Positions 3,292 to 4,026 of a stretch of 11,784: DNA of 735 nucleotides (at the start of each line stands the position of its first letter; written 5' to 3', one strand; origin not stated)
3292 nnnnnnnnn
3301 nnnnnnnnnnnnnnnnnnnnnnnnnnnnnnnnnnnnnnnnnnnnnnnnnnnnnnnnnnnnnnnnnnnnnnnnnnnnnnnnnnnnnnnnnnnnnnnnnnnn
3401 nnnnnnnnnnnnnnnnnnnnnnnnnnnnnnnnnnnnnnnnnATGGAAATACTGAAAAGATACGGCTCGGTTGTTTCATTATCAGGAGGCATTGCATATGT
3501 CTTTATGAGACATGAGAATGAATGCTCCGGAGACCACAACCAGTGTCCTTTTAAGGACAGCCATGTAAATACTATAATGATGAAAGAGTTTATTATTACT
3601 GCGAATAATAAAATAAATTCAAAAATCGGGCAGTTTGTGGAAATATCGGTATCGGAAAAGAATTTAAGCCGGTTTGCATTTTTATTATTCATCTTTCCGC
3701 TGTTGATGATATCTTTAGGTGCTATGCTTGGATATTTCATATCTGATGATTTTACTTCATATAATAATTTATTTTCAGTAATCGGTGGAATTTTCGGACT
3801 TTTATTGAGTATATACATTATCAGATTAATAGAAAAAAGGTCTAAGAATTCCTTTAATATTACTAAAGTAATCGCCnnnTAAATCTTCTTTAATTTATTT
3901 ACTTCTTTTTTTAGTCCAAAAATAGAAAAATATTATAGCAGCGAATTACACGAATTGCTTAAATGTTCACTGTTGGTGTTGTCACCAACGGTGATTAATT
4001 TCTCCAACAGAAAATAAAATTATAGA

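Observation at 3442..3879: RseC/MucC-like membrane Fe-S protein at the end of the BMC operon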

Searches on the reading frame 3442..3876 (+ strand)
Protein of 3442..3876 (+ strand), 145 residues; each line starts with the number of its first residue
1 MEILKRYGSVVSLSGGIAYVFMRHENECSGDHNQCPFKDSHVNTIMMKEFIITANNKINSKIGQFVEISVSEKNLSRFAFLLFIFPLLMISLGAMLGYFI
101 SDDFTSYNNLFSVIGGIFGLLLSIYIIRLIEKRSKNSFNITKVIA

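Call 5: search_protein_families(library=pfam, proteins=[window:3442-3876:+], max_evalue=0.1)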
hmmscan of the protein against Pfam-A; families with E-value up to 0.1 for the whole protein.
window:3442-3876:+ (145 aa): 6 families
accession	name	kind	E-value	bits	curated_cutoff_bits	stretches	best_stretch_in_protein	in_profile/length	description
PF04246.17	RseC_MucC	-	1.1e-22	80.7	24.4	1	10-144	1-128/130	Positive regulator of sigma(E), RseC/MucC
PF06177.16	QueT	-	0.00096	19.9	33.7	1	80-134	32-87/141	QueT transporter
PF09843.14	DUF2070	-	0.0028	16.5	30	1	66-134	118-183/561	Predicted membrane protein (DUF2070)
PF12420.13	DUF3671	-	0.016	15.1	34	1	33-134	114-213/223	Fam-L, Fam-M like protein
PF01406.26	tRNA-synt_1e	-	0.024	14.5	27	1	14-69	212-265/301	tRNA synthetases class I (C) catalytic domain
PF24838.2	8xMP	-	0.033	14.4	30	1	72-132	16-72/136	Octameric membrane protein family (8xMP)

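Call 6: search_protein_families(library=ncbifam, proteins=[window:3442-3876:+], max_evalue=0.1)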
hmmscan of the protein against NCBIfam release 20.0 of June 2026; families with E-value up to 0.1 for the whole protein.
window:3442-3876:+ (145 aa): 2 families
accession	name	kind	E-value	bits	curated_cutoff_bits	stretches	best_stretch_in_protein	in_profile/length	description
NF008115.0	PRK10862.1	equivalog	1.9e-08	34.5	184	1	4-135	2-133/156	SoxR-reducing system protein RseC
TIGR00435.1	cysS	equivalog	0.0019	17.4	340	1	14-77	224-285/466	cysteine--tRNA ligase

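Call 7: find_homologous_proteins(query=window:3442-3876:+)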
Query window:3442-3876:+ (145 aa): 5 proteins with E <= 0.001 among 41 candidates.
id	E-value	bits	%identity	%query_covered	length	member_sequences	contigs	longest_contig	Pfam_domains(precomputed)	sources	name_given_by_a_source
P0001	6.4e-87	306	100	100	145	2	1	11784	PF04246.19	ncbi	-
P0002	1.1e-52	196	65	100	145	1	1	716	PF04246.19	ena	-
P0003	1.4e-47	179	61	100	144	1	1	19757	PF04246.19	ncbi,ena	-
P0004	5.6e-46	174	57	100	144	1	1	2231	PF04246.19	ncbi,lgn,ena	-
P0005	3.9e-43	165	56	100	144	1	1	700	PF04246.19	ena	-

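Call 9: find_encoding_contigs(protein=P0003, flank=10000)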
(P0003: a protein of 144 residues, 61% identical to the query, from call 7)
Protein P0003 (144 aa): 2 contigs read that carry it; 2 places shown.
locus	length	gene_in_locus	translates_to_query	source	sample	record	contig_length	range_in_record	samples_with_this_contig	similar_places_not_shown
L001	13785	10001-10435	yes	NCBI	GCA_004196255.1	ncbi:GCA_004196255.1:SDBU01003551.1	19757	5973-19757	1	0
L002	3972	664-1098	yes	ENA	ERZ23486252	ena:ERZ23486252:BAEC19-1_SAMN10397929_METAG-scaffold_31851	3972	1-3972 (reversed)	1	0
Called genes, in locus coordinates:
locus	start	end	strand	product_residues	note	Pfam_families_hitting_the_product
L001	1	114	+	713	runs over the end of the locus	PF05448:AXE1, PF00326:Peptidase_S9 (weak)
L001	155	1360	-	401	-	PF01966:HD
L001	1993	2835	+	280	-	PF01418:HTH_6, PF01380:SIS, PF13580:SIS_2 (weak)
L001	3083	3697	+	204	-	PF27545:CsoS1D_N, PF00936:BMC (faint)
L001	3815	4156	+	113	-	PF00936:BMC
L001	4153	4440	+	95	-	PF03319:EutN_CcmL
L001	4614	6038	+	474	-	PF00171:Aldedh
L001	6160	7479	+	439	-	PF01512:Complex1_51K, PF10531:SLBB (weak), PF13534:Fer4_17, PF13375:RnfC_N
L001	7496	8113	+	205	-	PF00936:BMC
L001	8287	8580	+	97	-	PF03319:EutN_CcmL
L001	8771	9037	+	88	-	PF03319:EutN_CcmL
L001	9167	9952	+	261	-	PF00596:Aldolase_II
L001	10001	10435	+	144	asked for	PF04246:RseC_MucC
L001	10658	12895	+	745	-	PF18939:DUF5686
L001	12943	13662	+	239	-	-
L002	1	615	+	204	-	?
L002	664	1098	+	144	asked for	PF04246:RseC_MucC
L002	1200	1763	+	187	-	-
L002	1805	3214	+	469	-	PF18939:DUF5686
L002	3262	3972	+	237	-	?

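Call 10: find_encoding_contigs(protein=P0004, flank=10000)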
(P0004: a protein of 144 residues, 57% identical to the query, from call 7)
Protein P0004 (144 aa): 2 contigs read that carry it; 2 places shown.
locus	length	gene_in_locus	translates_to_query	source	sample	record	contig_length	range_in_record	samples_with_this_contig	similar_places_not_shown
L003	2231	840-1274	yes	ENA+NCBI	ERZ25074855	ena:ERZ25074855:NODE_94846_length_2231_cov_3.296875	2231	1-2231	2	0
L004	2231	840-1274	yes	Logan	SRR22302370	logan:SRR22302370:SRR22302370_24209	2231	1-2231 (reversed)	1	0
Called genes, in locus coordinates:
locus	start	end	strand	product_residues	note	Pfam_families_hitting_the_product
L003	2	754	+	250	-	?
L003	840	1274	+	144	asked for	PF04246:RseC_MucC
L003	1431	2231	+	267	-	?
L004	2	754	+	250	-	?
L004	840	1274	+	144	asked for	PF04246:RseC_MucC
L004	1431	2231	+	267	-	?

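Call 11: find_encoding_contigs(protein=P0001, flank=10000)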
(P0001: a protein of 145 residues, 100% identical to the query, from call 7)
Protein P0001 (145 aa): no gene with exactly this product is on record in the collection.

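Call 20: find_related_loci(query=A1, collection=genome_contigs, flank=10000)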
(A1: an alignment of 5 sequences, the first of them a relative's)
Query A1 (145 aa) in genome_contigs; peptide patterns used: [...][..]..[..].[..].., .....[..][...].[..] (x = any residue, [..] = any of these).
161 stretches matched a pattern; 1 encode a relative of the query (tblastn E <= 1e-3); 1 distinct loci.
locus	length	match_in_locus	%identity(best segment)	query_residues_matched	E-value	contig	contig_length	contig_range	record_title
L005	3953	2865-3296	57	1-145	2e-55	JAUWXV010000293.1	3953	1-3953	MAG: bacterium isolate CSMAG_2693 CSMAG_2693_k141_281145_length_3953_cov_5.0000, whole genome shotgun sequence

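Call 24: find_related_loci(query=A1, collection=metagenome_contigs, flank=10000)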
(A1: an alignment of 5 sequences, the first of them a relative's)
Query A1 (145 aa) in metagenome_contigs; peptide patterns used: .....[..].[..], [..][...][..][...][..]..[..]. (x = any residue, [..] = any of these).
600 stretches matched a pattern (row limit reached: there are more); 1 encode a relative of the query (tblastn E <= 1e-3); 1 distinct loci.
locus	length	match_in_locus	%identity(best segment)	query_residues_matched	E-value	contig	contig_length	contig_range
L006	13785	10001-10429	60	1-145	2e-54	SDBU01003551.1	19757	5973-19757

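Call 29: find_homologous_proteins(query=L001:6160-7476:+, max_evalue=1e-20)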
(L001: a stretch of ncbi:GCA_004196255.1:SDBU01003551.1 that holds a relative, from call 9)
Query L001:6160-7476:+ (439 aa): 7112 proteins with E <= 1e-20 among 8000 candidates; the best 120 are listed.
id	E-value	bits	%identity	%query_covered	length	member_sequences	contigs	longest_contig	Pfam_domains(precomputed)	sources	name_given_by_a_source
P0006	7.5e-250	847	87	100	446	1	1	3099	PF13375.13,PF10531.16,PF13534.12,PF01512.23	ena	-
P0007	1.9e-228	777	77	100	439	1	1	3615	PF13375.13,PF10531.16,PF13534.12,PF01512.23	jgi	-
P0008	4.8e-191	653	63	100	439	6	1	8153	PF13375.13,PF10531.16,PF22461.3,PF13534.12,PF01512.23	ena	-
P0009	1.5e-128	447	49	95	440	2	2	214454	PF13375.13,PF13534.12,PF01512.23,PF13187.12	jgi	-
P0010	3.6e-128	446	47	93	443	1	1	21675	PF13375.13,PF10531.16,PF13534.12,PF01512.23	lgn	-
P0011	3.8e-128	446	46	94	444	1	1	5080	PF13375.13,PF10531.16,PF13534.12,PF01512.23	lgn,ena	-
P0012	6.5e-128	445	49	95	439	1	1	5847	PF13375.13,PF10531.16,PF13534.12,PF01512.23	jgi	-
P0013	6.8e-128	445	47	95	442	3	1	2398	PF13375.13,PF13534.12,PF01512.23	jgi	jgi:Na+-translocating ferredoxin:NAD+ oxidoreductase RnfC subunit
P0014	9.1e-128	445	46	100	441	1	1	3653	PF13375.13,PF10531.16,PF13534.12,PF01512.23,PF13237.12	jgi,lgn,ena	-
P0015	1.0e-127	445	52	97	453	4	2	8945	PF13375.13,PF10531.16,PF13534.12,PF01512.23,PF13187.12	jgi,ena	-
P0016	1.7e-127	444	46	94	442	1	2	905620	PF13375.13,PF10531.16,PF13534.12,PF01512.23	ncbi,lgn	ncbi:4Fe-4S dicluster domain-containing protein [Desulfotomaculum defluvii]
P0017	2.4e-127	444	49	95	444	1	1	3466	PF13375.13,PF13534.12,PF01512.23,PF13187.12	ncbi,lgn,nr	ncbi:MAG: 4Fe-4S dicluster domain-containing protein [Candidatus Caldatribacteriota bacterium]|nr:4F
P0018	3.4e-127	443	45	99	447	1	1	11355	PF13375.13,PF10531.16,PF13534.12,PF01512.23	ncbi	-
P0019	3.8e-127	443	47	94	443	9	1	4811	PF13375.13,PF10531.16,PF13534.12,PF01512.23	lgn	-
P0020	4.1e-127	443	47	95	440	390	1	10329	PF13375.13,PF13534.12,PF01512.23,PF13187.12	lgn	-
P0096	6.0e-122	426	48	100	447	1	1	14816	PF13375.13,PF10531.16,PF00364.29,PF13534.12,PF01512.23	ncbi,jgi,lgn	-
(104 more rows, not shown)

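Call 30: search_protein_representatives(alignment_id=A1)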
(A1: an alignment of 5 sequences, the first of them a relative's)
Query: 5 sequences, 144 profile positions. Proteins with E-value up to 0.001 (for the whole library): 1701; up to 1e-10: 61; up to 1e-30: 2. The best 150 are listed.
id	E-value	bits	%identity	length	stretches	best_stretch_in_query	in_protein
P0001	2.3e-72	257.8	-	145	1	1-143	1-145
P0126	1.3e-32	128.9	-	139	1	1-142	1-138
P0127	6.5e-30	120.2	-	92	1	1-91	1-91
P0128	7.8e-25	103.7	-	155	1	5-142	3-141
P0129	6.9e-19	84.5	-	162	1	4-143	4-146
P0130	1.7e-18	83.2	-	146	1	4-142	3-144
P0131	1.8e-16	76.6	-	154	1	5-138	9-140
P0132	2.3e-16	76.3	-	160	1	2-141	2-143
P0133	2.3e-16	76.3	-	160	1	1-143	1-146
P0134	3.3e-16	75.8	-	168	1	1-140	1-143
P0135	6.1e-16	74.9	-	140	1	44-142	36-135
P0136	9.8e-16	74.2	-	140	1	5-142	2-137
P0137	2.5e-15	72.9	-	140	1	4-134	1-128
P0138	2.6e-15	72.8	-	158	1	5-143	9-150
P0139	1.1e-14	70.9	-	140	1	5-142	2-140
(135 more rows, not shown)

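Call 34: find_homologous_proteins(query=A2, max_evalue=0.00001)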
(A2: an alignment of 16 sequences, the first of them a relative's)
Query A2 (16 sequences) (145 aa, profile of the alignment): 77 proteins with E <= 0.00001 among 7153 candidates.
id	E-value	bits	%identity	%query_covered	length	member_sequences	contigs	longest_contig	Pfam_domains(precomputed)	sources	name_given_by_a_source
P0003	7.0e-56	206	61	100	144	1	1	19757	PF04246.19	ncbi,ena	-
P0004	7.7e-55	203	57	100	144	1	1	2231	PF04246.19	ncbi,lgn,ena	-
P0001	2.2e-53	198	100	100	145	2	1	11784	PF04246.19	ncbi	-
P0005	2.7e-53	198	56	100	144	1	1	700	PF04246.19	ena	-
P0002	5.1e-52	193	65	100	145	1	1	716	PF04246.19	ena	-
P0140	1.6e-47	179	26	94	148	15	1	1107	PF04246.19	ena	-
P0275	1.3e-45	173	28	94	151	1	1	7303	PF04246.19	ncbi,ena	-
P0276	2.3e-45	172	28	94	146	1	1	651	PF04246.19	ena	-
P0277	2.4e-44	169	28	94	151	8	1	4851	PF04246.19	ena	-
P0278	1.3e-43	166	26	94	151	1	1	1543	PF04246.19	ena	-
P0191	5.0e-43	164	22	96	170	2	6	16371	PF04246.19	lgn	-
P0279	1.1e-42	163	27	94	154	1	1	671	PF04246.19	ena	-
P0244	9.1e-42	160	27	92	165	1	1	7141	PF04246.19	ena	-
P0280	4.4e-39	151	23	96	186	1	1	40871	PF04246.19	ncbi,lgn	-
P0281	1.4e-37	147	18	95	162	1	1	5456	PF04246.19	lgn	-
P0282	9.4e-37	144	26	92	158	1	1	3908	PF04246.19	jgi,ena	-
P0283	1.5e-36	143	29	91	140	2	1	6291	PF04246.19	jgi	jgi:positive regulator of sigma E activity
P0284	1.5e-36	143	28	96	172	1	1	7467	PF04246.19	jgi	-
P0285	7.3e-36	141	21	96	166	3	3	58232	PF04246.19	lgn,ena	-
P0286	1.6e-35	140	26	93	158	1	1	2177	PF04246.19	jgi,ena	-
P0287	2.5e-35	139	27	97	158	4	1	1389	PF04246.19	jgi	jgi:sigma-E factor negative regulatory protein RseC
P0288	6.6e-35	138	28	63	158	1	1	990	PF04246.19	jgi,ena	-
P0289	6.7e-35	138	25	96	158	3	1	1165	PF04246.19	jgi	jgi:sigma-E factor negative regulatory protein RseC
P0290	7.2e-35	138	28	63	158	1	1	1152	PF04246.19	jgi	jgi:sigma-E factor negative regulatory protein RseC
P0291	7.8e-35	138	28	67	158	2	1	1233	PF04246.19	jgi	jgi:positive regulator of sigma E activity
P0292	9.8e-35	137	29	67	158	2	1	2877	PF04246.19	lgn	-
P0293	1.4e-34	137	26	95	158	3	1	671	PF04246.19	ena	-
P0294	1.6e-34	137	20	96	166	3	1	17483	PF04246.19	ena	-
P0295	2.0e-34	136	28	88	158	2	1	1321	PF04246.19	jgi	-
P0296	2.8e-34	136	24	97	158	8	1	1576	PF04246.19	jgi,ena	-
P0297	3.7e-34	135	25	88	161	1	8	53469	PF04246.19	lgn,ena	-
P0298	5.3e-34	135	26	92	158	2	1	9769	PF04246.19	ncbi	-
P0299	5.6e-34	135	26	96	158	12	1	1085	PF04246.19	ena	-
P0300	5.7e-34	135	28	88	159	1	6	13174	PF04246.19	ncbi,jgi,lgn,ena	-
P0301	6.4e-34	135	25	96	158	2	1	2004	PF04246.19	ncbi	-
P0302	6.5e-34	135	26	93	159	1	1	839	PF04246.19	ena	-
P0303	7.2e-34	135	23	93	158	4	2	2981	PF04246.19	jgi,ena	-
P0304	9.8e-34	134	27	88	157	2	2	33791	PF04246.19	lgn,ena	-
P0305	1.5e-33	133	26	88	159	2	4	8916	PF04246.19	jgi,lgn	jgi:positive regulator of sigma E activity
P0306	2.0e-33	133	26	93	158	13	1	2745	PF04246.19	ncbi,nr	ncbi:MAG: SoxR reducing system RseC family protein [Deltaproteobacteria bacterium]|nr:SoxR reducing 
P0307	2.0e-33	133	27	88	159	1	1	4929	PF04246.19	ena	-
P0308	2.7e-33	133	24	92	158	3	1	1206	PF04246.19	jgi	-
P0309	2.9e-33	133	28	67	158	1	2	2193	PF04246.19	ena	-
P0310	5.5e-33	132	23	93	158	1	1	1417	PF04246.19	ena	-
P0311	1.4e-32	130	30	93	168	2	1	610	PF04246.19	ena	-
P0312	1.6e-32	130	25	97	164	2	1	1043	PF04246.19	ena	-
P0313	1.9e-32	130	25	91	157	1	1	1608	PF04246.19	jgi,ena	-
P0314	2.5e-32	130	26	97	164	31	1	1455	PF04246.19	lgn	-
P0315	3.2e-32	129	30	96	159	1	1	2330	PF04246.19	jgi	-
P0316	3.5e-32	129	25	95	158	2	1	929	PF04246.19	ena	-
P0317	6.6e-32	128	25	97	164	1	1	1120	PF04246.19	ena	-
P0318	7.2e-32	128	25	97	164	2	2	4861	PF04246.19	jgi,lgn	jgi:sigma-E factor negative regulatory protein RseC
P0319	1.1e-31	127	23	92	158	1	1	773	PF04246.19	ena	-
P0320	2.2e-30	123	28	96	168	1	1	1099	PF04246.19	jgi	jgi:positive regulator of sigma E activity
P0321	4.3e-30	122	24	92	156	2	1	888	PF04246.19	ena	-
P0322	6.3e-30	122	25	84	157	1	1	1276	PF04246.19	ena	-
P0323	6.8e-30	122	28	96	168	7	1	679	PF04246.19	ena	-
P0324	7.1e-30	122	-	-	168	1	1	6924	PF04246.19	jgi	jgi:hypothetical protein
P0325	8.8e-30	121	27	97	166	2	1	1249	PF04246.19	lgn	-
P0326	1.0e-29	121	28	97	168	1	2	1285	PF04246.19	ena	-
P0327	1.1e-29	121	28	93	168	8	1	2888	PF04246.19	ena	-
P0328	1.4e-29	121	28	91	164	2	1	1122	PF04246.19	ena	-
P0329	1.4e-29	121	28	88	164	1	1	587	PF04246.19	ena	-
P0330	1.6e-29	120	28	88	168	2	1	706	PF04246.19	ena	-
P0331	2.3e-29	120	28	88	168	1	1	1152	PF04246.19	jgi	jgi:positive regulator of sigma E activity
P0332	4.4e-29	119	28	97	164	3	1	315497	PF04246.19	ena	-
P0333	4.8e-29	119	27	95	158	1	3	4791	PF04246.19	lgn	-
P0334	7.7e-29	118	31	67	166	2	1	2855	PF04246.19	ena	-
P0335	2.2e-28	117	26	99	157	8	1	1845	PF04246.19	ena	-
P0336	2.3e-28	117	28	91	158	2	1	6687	PF04246.19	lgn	-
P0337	4.5e-28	116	29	88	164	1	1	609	PF04246.19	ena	-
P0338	8.3e-28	115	22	96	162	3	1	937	PF04246.19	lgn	-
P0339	2.0e-27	114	28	91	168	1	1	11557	PF04246.19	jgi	jgi:positive regulator of sigma E activity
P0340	2.3e-27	113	27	96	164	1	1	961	PF04246.19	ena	-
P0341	1.9e-10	58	24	100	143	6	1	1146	PF04246.19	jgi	-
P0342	1.9e-10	58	21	87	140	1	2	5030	PF04246.19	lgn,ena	-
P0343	3.0e-8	51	25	57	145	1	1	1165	PF04246.19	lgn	-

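Call 35: find_encoding_contigs(protein=P0275, flank=8000, max_places=3)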
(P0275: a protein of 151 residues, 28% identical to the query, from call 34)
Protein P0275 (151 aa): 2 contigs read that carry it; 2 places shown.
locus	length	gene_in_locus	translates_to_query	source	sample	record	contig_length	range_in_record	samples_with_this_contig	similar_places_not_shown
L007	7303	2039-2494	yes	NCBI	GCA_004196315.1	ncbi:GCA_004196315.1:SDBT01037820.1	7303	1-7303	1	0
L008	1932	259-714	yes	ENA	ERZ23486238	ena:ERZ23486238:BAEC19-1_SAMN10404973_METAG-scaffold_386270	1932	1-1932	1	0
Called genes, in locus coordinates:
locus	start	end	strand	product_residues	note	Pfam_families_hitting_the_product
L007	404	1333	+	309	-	PF03279:Lip_A_acyltrans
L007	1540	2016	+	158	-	PF01988:VIT1 (weak)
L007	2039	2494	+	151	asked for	PF04246:RseC_MucC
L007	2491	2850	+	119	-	-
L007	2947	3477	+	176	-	-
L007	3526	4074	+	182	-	PF00160:Pro_isomerase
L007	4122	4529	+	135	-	-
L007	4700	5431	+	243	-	PF04402:SIMPL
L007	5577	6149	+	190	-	-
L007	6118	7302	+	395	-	?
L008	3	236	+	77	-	?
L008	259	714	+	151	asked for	PF04246:RseC_MucC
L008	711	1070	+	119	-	-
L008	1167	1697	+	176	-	-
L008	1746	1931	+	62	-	?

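Call 36: find_encoding_contigs(protein=P0280, flank=8000, max_places=3)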
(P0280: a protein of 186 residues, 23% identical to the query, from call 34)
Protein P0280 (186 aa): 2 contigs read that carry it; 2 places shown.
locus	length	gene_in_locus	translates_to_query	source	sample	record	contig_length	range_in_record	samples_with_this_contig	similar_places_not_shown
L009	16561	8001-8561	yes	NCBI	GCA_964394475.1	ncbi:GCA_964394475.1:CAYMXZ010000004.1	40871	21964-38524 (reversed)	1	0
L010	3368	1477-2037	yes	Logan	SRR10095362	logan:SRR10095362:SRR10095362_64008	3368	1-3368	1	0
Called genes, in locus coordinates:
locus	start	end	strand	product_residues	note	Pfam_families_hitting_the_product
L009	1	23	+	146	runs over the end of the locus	PF01451:LMWPc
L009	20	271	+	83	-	PF13192:Thioredoxin_3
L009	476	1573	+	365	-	PF01758:SBF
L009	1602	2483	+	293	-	PF00582:Usp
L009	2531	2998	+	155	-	PF13098:Thioredoxin_2, PF00085:Thioredoxin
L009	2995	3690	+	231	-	PF02683:DsbD_TM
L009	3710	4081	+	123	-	PF12840:HTH_20 (weak), PF01022:HTH_5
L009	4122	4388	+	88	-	-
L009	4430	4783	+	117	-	-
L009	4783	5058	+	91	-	PF12797:Fer4_2 (faint), PF00037:Fer4 (weak), PF12837:Fer4_6 (weak), PF13237:Fer4_10 (weak), PF14697:Fer4_21 (weak), PF12800:Fer4_4 (faint), PF12838:Fer4_7 (weak), PF13187:Fer4_9, +1 more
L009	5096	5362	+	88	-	PF13192:Thioredoxin_3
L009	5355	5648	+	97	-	-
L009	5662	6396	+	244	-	PF02463:SMC_N (weak), PF00005:ABC_tran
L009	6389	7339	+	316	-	PF01458:SUFBD_core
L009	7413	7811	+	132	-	PF13380:CoA_binding_2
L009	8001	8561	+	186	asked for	PF04246:RseC_MucC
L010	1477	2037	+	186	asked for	PF04246:RseC_MucC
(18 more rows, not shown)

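Call 37: find_encoding_contigs(protein=P0297, flank=8000, max_places=3)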
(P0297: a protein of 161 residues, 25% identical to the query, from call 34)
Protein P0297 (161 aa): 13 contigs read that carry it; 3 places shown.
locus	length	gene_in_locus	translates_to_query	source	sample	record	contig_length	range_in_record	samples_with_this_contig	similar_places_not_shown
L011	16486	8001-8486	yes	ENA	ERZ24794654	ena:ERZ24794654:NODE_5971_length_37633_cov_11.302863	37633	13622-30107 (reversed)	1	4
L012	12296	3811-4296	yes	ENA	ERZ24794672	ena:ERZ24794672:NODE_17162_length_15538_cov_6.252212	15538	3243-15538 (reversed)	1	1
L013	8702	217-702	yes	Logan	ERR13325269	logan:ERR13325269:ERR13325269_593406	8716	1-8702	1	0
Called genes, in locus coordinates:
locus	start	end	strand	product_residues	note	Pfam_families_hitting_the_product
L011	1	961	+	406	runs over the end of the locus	PF12704:MacB_PCD, PF02687:FtsX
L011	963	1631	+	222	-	PF00005:ABC_tran, PF13304:AAA_21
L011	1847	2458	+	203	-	-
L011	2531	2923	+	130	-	PF25213:HVO_A0261_N (faint), PF13384:HTH_23 (weak), PF01022:HTH_5, PF12840:HTH_20, PF13412:HTH_24 (weak), PF12802:MarR_2 (weak), PF13545:HTH_Crp_2 (weak)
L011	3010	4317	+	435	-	PF03773:ArsP_1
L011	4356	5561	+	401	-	PF01758:SBF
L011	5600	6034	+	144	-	PF01451:LMWPc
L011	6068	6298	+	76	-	PF13192:Thioredoxin_3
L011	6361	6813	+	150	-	-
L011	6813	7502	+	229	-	PF13386:DsbD_2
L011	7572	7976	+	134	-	PF13192:Thioredoxin_3 (weak)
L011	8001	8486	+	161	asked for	PF04246:RseC_MucC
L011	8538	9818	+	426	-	PF00989:PAS (weak), PF08448:PAS_4, PF13188:PAS_8 (faint), PF13426:PAS_9, PF00989:PAS (weak), PF00196:GerE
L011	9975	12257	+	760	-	PF04879:Molybdop_Fe4S4, PF00384:Molybdopterin, PF01568:Molydop_binding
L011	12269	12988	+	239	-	PF12838:Fer4_7 (faint), PF12797:Fer4_2 (faint), PF12837:Fer4_6 (faint), PF13237:Fer4_10 (faint), PF13187:Fer4_9 (faint), PF13247:Fer4_11, PF14697:Fer4_21 (weak)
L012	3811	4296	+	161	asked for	PF04246:RseC_MucC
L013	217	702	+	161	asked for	PF04246:RseC_MucC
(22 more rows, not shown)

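Call 38: find_encoding_contigs(protein=P0008, flank=10000, max_places=3)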
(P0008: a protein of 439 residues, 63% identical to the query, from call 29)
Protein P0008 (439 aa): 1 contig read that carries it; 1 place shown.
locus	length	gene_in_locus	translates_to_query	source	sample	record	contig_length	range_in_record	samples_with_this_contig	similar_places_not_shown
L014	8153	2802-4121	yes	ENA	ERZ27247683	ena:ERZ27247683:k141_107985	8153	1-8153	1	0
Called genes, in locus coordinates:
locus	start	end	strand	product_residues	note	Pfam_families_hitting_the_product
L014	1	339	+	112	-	?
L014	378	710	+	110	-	PF00936:BMC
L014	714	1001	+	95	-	PF03319:EutN_CcmL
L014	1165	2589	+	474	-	PF00171:Aldedh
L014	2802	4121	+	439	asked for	PF01512:Complex1_51K, PF10531:SLBB, PF22461:SLBB_2 (faint), PF13534:Fer4_17, PF13375:RnfC_N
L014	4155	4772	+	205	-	PF00936:BMC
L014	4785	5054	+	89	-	PF03319:EutN_CcmL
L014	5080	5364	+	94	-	PF03319:EutN_CcmL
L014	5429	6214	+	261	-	PF00596:Aldolase_II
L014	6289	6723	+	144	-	PF04246:RseC_MucC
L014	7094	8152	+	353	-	?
